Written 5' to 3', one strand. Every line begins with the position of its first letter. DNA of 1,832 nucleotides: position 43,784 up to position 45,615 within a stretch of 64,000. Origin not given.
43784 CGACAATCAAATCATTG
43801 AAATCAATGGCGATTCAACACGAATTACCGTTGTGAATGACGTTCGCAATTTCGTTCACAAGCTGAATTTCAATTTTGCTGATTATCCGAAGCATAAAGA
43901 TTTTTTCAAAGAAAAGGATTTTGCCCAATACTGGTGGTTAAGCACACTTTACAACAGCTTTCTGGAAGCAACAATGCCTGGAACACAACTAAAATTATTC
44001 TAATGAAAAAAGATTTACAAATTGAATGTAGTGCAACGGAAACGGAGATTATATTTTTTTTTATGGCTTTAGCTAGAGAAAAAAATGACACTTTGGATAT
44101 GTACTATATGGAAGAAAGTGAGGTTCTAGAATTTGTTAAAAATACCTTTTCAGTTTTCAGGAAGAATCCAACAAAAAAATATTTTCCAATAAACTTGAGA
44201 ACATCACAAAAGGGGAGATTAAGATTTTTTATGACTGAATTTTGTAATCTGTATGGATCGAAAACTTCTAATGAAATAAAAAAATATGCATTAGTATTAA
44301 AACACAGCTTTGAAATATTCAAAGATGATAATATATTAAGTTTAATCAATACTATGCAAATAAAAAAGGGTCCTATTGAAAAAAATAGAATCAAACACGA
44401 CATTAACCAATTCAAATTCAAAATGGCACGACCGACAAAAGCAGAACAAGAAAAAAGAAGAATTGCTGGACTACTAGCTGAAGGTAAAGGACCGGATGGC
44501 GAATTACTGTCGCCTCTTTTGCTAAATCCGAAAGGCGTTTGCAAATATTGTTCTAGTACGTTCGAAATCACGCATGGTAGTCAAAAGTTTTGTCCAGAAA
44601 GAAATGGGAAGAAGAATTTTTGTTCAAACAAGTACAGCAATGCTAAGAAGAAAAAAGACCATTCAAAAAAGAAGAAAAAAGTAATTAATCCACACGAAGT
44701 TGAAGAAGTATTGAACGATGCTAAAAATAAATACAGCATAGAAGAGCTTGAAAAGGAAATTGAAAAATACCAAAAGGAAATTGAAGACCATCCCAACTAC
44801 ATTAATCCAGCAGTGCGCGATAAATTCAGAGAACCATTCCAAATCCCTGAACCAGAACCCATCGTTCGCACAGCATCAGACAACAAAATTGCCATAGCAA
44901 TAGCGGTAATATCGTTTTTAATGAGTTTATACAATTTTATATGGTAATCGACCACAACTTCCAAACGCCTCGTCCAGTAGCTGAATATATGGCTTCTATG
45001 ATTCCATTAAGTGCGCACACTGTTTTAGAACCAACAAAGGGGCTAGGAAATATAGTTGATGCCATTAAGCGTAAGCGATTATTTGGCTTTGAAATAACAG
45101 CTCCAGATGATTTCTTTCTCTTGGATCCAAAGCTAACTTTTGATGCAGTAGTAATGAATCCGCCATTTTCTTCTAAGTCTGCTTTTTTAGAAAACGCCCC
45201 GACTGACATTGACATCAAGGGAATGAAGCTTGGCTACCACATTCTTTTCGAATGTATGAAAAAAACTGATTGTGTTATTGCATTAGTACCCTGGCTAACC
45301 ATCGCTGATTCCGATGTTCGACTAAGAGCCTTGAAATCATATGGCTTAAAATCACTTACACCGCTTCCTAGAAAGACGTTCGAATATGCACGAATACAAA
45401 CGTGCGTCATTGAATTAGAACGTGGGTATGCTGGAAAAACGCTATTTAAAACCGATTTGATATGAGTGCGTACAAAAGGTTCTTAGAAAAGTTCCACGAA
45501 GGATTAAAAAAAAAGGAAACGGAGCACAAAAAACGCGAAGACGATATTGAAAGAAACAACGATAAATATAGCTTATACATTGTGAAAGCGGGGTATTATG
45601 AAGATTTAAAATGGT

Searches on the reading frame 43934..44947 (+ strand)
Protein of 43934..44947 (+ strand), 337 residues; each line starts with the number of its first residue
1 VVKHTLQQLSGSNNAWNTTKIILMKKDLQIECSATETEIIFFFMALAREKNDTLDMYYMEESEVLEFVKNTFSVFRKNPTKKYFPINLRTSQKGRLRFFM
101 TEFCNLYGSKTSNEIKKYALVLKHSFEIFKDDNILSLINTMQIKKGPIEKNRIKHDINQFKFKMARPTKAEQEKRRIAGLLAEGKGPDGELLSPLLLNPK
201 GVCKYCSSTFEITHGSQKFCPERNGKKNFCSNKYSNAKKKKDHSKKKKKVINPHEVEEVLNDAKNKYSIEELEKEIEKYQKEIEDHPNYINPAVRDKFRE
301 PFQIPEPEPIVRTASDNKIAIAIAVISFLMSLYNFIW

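Call 13: search_protein_families(library=pfam, proteins=[window:43934-44947:+], max_evalue=1)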
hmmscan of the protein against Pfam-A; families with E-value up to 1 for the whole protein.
window:43934-44947:+ (337 aa): 3 families
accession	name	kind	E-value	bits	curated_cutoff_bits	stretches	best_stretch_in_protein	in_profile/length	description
PF05193.26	Peptidase_M16_C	-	0.087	13.1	23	0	268-325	29-83/181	Peptidase M16 inactive domain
PF06698.16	DUF1192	-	0.1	13.2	25.5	1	266-284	19-37/58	Protein of unknown function (DUF1192)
PF13476.12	AAA_23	-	0.53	11.3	27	1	66-284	57-201/201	AAA domain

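Call 14: search_protein_families(library=phrogs, proteins=[window:43934-44947:+], max_evalue=1)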
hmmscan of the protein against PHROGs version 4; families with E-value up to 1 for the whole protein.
window:43934-44947:+ (337 aa): 1 family
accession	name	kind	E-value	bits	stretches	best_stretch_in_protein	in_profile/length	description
phrog_13750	-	unknown function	0.32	12.3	1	202-282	18-96/104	-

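Call 29: find_homologous_proteins(query=window:43934-44947:+)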
Query window:43934-44947:+ (337 aa): 5 proteins with E <= 0.001 among 1580 candidates.
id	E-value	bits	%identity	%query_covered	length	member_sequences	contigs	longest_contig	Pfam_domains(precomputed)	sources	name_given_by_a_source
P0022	1.4e-205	700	100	93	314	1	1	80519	-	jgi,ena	-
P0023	5.3e-115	402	77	74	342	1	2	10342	-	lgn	-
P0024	2.3e-67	246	59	52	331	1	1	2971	-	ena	-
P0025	2.0e-18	85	35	41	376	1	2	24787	PF11753.14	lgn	-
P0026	7.6e-4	37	93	9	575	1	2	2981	-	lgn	-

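Call 113: find_encoding_contigs(protein=P0025, flank=8000, max_places=2)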
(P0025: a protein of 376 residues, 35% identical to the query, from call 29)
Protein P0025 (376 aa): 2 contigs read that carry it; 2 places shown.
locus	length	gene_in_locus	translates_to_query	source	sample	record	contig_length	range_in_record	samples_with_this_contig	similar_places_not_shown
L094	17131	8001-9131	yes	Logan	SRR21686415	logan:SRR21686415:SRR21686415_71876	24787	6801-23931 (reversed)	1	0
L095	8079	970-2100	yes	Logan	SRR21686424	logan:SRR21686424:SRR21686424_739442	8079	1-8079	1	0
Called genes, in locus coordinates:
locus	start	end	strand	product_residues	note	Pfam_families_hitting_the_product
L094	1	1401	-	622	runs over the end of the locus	PF00145:DNA_methylase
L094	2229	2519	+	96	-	-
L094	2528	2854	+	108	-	-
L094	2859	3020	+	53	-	-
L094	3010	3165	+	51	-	-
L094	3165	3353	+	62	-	-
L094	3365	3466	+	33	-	-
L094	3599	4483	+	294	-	-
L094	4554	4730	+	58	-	-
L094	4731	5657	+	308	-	-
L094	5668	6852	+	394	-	PF00709:Adenylsucc_synt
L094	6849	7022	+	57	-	-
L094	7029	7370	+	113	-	PF26092:T4_Y16D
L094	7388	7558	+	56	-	-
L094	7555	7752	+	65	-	-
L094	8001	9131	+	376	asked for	PF11753:DUF3310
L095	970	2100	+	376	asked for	PF11753:DUF3310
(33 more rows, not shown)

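Call 114: find_encoding_contigs(protein=P0023, flank=8000, max_places=2)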
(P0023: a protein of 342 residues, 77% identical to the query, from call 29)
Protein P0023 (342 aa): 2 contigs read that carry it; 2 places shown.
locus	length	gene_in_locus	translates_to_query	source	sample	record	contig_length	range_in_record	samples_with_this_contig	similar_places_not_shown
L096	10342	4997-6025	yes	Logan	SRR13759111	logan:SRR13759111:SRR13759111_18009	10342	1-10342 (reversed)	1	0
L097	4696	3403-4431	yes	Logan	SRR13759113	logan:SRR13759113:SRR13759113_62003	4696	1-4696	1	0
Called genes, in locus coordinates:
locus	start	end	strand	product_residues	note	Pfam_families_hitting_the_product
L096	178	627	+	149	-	-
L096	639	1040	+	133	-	-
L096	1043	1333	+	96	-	-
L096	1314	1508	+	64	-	-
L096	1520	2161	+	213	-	-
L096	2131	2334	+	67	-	-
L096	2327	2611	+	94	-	-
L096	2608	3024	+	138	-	-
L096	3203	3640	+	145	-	PF00583:Acetyltransf_1, PF13673:Acetyltransf_10, PF13508:Acetyltransf_7 (weak)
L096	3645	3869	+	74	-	-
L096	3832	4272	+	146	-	-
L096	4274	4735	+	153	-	PF11753:DUF3310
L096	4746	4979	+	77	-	-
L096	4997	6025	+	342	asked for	-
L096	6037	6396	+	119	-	-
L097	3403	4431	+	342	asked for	-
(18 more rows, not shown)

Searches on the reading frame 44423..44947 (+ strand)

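Call 13: search_protein_families(library=pfam, proteins=[window:44423-44947:+], max_evalue=1)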
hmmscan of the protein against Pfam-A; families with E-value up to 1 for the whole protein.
window:44423-44947:+ (174 aa): 4 families
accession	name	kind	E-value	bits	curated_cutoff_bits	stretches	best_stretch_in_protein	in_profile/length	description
PF13476.12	AAA_23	-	0.0087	17.1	27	1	49-121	136-201/201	AAA domain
PF17456.7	TcpS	-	0.012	15.8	28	1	97-152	34-86/155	Toxin-coregulated pilus protein S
PF20117.4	DUF6507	-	0.1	13.6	25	1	88-130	6-46/120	Family of unknown function (DUF6507)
PF18450.7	zf_C2H2_6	-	0.56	10.6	39.2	0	66-80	7-21/28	Zinc Finger domain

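Call 14: search_protein_families(library=phrogs, proteins=[window:44423-44947:+], max_evalue=1)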
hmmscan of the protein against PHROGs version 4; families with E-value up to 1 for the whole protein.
window:44423-44947:+ (174 aa): 5 families
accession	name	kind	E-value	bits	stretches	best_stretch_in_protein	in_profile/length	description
phrog_95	-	integration and excision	0.0027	17.4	1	34-121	373-471/651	integrase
phrog_77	-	DNA, RNA and nucleotide metabolism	0.012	15.1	1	37-123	627-727/967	SbcC-like subunit of palindrome specific endonuclease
phrog_13750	-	unknown function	0.014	16.7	1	38-119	17-96/104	-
phrog_10706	-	unknown function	0.45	11.3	1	72-102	31-61/139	-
phrog_2862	-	unknown function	0.54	11.6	1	37-122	2-83/118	-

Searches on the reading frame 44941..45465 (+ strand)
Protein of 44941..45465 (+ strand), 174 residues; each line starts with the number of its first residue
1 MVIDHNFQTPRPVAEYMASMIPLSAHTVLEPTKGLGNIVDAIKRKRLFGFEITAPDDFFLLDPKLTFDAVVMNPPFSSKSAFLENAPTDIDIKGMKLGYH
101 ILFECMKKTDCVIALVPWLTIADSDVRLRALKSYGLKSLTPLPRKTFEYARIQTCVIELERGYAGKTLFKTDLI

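Call 26: search_protein_families(library=pfam, proteins=[window:44941-45465:+], max_evalue=0.01)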
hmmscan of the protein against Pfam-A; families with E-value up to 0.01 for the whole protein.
window:44941-45465:+ (174 aa): 1 family
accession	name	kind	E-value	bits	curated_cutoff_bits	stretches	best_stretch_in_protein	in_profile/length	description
PF02384.22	N6_Mtase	-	0.0013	18.5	20.4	0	65-84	124-145/311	N-6 DNA Methylase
